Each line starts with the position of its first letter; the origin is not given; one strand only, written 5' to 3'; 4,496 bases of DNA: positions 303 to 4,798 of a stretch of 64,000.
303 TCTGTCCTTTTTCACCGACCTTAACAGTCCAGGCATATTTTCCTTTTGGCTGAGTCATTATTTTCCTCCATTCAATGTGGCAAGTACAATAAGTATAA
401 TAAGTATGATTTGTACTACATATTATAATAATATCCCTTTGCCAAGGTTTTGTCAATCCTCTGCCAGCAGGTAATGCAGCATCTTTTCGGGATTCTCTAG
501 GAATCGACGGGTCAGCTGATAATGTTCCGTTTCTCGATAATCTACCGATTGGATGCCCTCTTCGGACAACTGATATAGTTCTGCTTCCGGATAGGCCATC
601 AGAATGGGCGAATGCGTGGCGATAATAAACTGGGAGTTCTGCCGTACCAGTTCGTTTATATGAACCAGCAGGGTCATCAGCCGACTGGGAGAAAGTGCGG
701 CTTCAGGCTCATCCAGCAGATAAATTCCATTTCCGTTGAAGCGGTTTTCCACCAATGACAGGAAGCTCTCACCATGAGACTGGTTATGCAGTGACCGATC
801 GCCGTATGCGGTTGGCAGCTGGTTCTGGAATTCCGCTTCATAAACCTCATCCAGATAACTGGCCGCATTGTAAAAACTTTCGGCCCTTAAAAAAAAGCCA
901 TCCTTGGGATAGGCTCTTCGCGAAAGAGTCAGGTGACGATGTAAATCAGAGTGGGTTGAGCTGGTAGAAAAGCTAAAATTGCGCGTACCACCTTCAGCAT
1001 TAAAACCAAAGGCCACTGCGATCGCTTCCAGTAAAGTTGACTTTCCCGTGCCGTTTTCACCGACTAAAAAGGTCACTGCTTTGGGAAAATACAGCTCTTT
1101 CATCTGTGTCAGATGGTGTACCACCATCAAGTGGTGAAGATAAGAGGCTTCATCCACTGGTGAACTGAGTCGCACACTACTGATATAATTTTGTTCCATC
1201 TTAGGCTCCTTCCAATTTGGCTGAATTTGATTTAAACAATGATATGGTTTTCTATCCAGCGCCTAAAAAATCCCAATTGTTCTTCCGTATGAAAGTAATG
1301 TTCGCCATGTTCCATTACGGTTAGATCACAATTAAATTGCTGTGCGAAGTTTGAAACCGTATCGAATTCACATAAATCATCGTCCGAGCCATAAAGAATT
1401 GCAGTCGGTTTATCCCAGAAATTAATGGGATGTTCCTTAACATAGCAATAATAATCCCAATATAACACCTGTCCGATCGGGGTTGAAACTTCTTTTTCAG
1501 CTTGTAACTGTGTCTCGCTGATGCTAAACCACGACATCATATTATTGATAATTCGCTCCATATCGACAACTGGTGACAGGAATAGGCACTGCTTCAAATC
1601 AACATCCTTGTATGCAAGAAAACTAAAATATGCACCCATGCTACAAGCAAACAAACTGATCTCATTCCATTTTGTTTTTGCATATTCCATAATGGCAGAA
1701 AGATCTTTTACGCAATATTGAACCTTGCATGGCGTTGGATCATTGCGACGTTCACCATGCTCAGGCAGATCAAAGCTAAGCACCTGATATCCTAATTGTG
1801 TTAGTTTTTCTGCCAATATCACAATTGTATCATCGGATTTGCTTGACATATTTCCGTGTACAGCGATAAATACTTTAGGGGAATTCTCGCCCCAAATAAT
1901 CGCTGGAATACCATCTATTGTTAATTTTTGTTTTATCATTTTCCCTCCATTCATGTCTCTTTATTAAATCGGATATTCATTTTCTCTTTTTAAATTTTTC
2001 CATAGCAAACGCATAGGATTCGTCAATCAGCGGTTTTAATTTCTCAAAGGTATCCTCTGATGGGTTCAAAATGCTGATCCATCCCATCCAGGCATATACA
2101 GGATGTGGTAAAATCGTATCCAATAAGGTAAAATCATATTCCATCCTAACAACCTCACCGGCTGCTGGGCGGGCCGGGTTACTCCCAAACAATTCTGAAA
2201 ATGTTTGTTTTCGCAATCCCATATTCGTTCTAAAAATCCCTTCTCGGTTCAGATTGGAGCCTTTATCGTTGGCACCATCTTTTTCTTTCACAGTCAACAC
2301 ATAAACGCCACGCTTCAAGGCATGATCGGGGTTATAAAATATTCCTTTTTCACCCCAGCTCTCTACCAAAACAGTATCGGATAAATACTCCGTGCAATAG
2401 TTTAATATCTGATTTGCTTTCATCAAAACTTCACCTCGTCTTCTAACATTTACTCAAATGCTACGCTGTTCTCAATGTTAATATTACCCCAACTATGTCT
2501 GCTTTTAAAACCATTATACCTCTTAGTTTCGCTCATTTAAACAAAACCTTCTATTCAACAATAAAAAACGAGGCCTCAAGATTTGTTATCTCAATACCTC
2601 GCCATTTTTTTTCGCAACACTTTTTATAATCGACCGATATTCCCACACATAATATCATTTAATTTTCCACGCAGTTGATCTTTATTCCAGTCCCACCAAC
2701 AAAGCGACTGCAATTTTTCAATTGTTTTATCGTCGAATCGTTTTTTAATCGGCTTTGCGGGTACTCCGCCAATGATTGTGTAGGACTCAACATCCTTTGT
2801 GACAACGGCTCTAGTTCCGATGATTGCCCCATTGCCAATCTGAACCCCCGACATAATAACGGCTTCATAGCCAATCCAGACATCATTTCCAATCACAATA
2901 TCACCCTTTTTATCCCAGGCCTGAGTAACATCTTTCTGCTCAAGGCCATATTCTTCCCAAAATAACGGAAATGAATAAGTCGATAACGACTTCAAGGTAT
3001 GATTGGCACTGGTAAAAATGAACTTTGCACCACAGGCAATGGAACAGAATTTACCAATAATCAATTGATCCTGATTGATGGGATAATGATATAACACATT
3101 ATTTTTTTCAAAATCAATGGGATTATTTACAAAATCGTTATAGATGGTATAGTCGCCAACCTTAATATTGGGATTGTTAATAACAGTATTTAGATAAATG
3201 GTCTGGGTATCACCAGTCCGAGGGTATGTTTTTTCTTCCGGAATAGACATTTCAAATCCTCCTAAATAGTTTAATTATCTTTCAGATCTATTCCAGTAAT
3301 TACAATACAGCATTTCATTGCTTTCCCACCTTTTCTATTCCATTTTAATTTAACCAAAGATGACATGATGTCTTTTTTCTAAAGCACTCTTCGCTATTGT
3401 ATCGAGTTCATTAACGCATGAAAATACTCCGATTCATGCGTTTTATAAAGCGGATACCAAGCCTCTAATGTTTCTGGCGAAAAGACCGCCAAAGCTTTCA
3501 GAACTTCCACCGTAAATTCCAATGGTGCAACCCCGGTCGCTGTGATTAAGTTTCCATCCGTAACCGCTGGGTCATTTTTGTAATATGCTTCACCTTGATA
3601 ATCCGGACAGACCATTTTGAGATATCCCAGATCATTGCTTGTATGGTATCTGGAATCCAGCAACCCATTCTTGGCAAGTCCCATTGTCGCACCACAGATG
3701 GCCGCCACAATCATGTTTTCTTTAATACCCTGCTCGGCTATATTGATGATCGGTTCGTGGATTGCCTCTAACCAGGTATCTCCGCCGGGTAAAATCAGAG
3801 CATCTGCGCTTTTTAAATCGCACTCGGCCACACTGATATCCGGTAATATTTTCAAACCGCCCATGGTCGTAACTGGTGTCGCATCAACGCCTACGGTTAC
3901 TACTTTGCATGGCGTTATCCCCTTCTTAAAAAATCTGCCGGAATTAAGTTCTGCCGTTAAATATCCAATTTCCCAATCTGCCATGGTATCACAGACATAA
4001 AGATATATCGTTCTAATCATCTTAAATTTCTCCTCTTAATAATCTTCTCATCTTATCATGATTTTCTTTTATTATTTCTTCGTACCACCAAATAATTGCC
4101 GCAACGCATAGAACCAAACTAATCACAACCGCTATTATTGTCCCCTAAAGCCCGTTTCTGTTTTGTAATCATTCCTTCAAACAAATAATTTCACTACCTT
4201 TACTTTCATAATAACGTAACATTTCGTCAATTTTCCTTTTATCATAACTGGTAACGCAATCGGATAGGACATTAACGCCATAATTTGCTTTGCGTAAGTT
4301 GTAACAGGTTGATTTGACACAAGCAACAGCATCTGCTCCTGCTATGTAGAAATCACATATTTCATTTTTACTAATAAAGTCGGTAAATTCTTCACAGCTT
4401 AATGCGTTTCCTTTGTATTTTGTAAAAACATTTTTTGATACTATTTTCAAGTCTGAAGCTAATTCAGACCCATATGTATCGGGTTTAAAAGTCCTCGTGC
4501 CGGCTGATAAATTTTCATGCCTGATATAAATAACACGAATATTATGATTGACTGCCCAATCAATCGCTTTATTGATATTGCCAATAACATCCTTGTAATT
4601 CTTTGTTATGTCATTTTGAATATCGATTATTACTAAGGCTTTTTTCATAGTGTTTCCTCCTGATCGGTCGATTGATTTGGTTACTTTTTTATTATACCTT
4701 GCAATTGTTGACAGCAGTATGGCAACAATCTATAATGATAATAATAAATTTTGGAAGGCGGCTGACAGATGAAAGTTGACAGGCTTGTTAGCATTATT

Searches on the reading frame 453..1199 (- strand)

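Call 88: search_protein_families(library=pfam, proteins=[window:453-1199:-], max_evalue=0.00001)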
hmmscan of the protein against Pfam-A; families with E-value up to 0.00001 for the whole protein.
window:453-1199:- (248 aa): 5 families
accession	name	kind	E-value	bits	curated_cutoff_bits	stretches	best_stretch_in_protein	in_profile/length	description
PF13304.12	AAA_21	-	9.1e-17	62.5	27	2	158-202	260-304/304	AAA domain, putative AbiEii toxin, Type IV TA system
PF13175.12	AAA_15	-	5.2e-14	53.1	32.1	1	155-200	327-373/374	AAA ATPase domain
PF02463.25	SMC_N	-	2e-11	44.2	40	0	32-68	16-52/220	RecF/RecN/SMC N terminal domain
PF13476.12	AAA_23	-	8.4e-09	36.8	27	1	34-85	13-62/201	AAA domain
PF00005.33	ABC_tran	-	1.3e-06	29.5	25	1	40-165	11-135/137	ABC transporter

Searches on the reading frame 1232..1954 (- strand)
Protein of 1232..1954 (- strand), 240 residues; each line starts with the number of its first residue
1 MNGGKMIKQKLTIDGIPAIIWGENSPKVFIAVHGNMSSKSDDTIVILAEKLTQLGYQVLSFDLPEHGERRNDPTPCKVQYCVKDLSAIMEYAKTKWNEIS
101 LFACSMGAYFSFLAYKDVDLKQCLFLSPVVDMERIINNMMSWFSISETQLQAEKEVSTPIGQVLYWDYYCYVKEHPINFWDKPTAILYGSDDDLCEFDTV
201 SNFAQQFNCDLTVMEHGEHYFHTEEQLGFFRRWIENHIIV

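Call 88: search_protein_families(library=pfam, proteins=[window:1232-1954:-], max_evalue=0.00001)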
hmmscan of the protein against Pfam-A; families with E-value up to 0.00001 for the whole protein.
window:1232-1954:- (240 aa): 3 families
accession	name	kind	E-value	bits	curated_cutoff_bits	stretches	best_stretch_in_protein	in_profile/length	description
PF00561.26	Abhydrolase_1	-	1.4e-10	41.7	25.8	0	28-117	2-89/245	alpha/beta hydrolase fold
PF12146.15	Hydrolase_4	-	3e-10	40.3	27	1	28-137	6-118/239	Serine aminopeptidase, S33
PF20408.4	Abhydrolase_11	-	3.2e-07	30.7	27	0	178-228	124-174/193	Alpha/beta hydrolase domain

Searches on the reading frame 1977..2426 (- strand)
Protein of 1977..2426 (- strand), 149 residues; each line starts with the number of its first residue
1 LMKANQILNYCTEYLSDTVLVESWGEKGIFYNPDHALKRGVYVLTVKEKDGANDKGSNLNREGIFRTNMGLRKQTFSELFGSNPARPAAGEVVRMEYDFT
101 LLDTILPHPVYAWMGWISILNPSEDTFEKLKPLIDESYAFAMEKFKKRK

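Call 88: search_protein_families(library=pfam, proteins=[window:1977-2426:-], max_evalue=0.00001)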
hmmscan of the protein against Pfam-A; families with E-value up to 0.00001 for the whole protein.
window:1977-2426:- (149 aa): 1 family
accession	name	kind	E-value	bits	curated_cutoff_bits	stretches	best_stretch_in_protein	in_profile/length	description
PF19694.4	DUF6194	-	5.7e-50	169.3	27.1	1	2-149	1-145/146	Family of unknown function (DUF6194)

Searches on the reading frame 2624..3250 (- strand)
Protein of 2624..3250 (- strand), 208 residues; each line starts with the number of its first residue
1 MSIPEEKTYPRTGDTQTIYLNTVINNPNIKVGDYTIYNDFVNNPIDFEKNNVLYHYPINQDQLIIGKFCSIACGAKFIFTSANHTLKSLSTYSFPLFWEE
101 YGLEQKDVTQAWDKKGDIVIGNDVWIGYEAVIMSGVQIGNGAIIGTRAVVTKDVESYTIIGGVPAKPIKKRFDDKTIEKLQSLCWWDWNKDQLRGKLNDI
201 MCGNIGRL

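Call 88: search_protein_families(library=pfam, proteins=[window:2624-3250:-], max_evalue=0.00001)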
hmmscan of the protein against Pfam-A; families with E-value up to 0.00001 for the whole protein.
window:2624-3250:- (208 aa): 1 family
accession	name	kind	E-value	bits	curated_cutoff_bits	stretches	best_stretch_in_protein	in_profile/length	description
PF00132.30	Hexapep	-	7e-10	38.6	27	1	117-152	1-36/36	Bacterial transferase hexapeptide (six repeats)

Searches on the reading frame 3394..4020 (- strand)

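Call 88: search_protein_families(library=pfam, proteins=[window:3394-4020:-], max_evalue=0.00001)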
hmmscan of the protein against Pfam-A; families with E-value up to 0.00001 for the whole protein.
window:3394-4020:- (208 aa): 1 family
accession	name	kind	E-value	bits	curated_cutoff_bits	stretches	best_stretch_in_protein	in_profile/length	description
PF01965.30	DJ-1_PfpI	-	1.6e-32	113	26.6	1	4-175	2-164/165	DJ-1/PfpI family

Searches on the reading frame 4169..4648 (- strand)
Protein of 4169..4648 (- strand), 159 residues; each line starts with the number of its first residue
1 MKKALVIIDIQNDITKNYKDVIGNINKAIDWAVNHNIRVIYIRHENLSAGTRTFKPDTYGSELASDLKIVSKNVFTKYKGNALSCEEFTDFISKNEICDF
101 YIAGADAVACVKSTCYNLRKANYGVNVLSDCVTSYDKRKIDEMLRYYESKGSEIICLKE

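Call 88: search_protein_families(library=pfam, proteins=[window:4169-4648:-], max_evalue=0.00001)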
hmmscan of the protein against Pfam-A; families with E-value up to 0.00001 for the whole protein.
window:4169-4648:- (159 aa): 1 family
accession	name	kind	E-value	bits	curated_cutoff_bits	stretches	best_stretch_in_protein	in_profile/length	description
PF00857.26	Isochorismatase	-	1.6e-25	90.6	27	1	4-157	2-173/175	Isochorismatase domain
